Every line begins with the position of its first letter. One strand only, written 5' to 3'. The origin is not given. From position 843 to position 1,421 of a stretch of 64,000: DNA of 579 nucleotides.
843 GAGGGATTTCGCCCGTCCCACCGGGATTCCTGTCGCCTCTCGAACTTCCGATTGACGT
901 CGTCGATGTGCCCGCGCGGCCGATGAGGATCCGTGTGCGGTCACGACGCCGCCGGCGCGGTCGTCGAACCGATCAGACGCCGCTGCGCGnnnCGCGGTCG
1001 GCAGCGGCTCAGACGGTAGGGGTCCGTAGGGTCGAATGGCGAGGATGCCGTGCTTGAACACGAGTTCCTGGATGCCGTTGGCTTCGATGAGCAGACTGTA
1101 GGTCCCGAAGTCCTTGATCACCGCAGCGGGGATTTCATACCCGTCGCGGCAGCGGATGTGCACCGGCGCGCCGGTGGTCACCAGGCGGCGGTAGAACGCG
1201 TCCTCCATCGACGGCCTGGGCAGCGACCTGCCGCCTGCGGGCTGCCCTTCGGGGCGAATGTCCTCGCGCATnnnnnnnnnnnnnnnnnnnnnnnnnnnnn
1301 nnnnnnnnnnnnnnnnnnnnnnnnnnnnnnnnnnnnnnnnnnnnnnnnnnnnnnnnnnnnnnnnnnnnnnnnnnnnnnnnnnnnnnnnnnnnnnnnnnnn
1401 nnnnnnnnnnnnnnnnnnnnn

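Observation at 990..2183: Hfq Sm-domain at the C-terminus of an open 397-codon frame. Possible Hfq with a ~300-aa N-terminal extension, in a ligA–GerMN–hfq arrangement.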

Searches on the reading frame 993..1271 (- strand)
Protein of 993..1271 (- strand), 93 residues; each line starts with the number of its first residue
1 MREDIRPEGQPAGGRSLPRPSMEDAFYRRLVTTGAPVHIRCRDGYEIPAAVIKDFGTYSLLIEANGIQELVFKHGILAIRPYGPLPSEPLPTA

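Call 55: find_homologous_proteins(query=window:993-1271:-, max_evalue=0.001)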
Query window:993-1271:- (93 aa): 24 proteins with E <= 0.001 among 25 candidates.
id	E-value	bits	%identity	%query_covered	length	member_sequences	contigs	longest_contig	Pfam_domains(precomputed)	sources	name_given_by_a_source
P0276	6.5e-38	146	71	98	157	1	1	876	-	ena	-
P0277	2.8e-37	144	70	97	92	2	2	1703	PF17209.10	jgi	jgi:sRNA-binding regulator protein Hfq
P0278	2.9e-37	144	89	77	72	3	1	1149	PF17209.10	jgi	jgi:sRNA-binding regulator protein Hfq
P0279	5.0e-36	140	70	98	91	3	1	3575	-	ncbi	-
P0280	5.7e-36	140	73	96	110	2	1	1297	PF17209.10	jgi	-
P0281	4.0e-35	138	69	96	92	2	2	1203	-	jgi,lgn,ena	-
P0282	2.2e-33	132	76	81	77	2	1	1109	PF17209.10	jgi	jgi:sRNA-binding regulator protein Hfq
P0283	2.9e-31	125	66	95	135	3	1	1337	-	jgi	jgi:sRNA-binding regulator protein Hfq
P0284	6.4e-28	114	68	82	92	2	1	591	PF17209.10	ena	-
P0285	2.7e-26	109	69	75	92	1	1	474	PF17209.10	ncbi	-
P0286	3.4e-26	109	67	81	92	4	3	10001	PF17209.10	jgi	-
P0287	8.0e-26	108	68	77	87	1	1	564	PF17209.10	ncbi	-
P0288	5.2e-24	102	63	82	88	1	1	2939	PF17209.10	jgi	-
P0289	5.4e-24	102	77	60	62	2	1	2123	PF17209.10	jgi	jgi:sRNA-binding regulator protein Hfq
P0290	5.8e-24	102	66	75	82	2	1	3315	PF17209.10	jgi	-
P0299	2.3e-18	84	59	76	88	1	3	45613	-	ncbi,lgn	-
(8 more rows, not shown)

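Call 58: find_encoding_contigs(protein=P0299, flank=5000, max_places=2)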
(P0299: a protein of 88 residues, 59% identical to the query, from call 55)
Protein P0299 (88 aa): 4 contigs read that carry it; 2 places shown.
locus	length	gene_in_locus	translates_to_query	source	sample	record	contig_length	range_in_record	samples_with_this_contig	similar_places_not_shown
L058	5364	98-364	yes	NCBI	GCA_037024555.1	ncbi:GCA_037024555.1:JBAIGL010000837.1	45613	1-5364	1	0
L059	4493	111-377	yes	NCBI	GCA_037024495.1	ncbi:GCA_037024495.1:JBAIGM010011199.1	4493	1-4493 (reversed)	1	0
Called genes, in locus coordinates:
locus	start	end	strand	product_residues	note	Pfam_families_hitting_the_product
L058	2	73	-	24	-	?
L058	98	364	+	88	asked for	-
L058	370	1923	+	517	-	PF01039:Carboxyl_trans, PF03255:ACCA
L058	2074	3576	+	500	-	PF00289:Biotin_carb_N, PF02786:CPSase_L_D2, PF02222:ATP-grasp, PF07478:Dala_Dala_lig_C (faint), PF02785:Biotin_carb_C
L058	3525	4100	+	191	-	PF25919:BSH_CusB (faint), PF00364:Biotin_lipoyl, PF25917:BSH_RND (weak), PF25973:BSH_CzcB (faint)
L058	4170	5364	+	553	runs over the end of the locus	PF01642:MM_CoA_mutase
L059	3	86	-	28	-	?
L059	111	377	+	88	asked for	-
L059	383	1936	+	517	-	PF01039:Carboxyl_trans, PF03255:ACCA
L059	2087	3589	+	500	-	PF00289:Biotin_carb_N, PF02786:CPSase_L_D2, PF02222:ATP-grasp, PF07478:Dala_Dala_lig_C (faint), PF02785:Biotin_carb_C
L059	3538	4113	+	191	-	PF25919:BSH_CusB (faint), PF00364:Biotin_lipoyl, PF25917:BSH_RND (weak), PF25973:BSH_CzcB (faint)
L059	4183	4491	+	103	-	?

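Call 59: find_encoding_contigs(protein=P0286, flank=5000, max_places=2)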
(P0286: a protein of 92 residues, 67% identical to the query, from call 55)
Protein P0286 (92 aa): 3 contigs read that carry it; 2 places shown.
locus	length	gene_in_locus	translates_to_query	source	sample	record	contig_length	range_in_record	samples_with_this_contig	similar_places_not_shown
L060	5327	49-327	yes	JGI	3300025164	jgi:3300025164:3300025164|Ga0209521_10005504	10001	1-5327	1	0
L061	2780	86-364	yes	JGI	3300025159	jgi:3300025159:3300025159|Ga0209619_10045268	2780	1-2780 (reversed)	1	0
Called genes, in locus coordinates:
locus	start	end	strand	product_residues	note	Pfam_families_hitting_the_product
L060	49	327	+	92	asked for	PF17209:Hfq (weak)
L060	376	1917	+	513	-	PF01039:Carboxyl_trans, PF03255:ACCA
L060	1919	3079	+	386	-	PF00890:FAD_binding_2, PF01266:DAO, PF07992:Pyr_redox_2 (faint), PF12831:FAD_oxidored (weak)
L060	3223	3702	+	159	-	PF13302:Acetyltransf_3 (weak), PF13420:Acetyltransf_4, PF00583:Acetyltransf_1, PF13673:Acetyltransf_10 (weak), PF13508:Acetyltransf_7, PF08445:FR47 (weak)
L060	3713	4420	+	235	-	PF00496:SBP_bac_5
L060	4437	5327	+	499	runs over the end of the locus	PF00289:Biotin_carb_N, PF02222:ATP-grasp, PF02786:CPSase_L_D2, PF07478:Dala_Dala_lig_C (weak), PF02785:Biotin_carb_C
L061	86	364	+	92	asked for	PF17209:Hfq (weak)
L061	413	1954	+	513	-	PF01039:Carboxyl_trans, PF03255:ACCA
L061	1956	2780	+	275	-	?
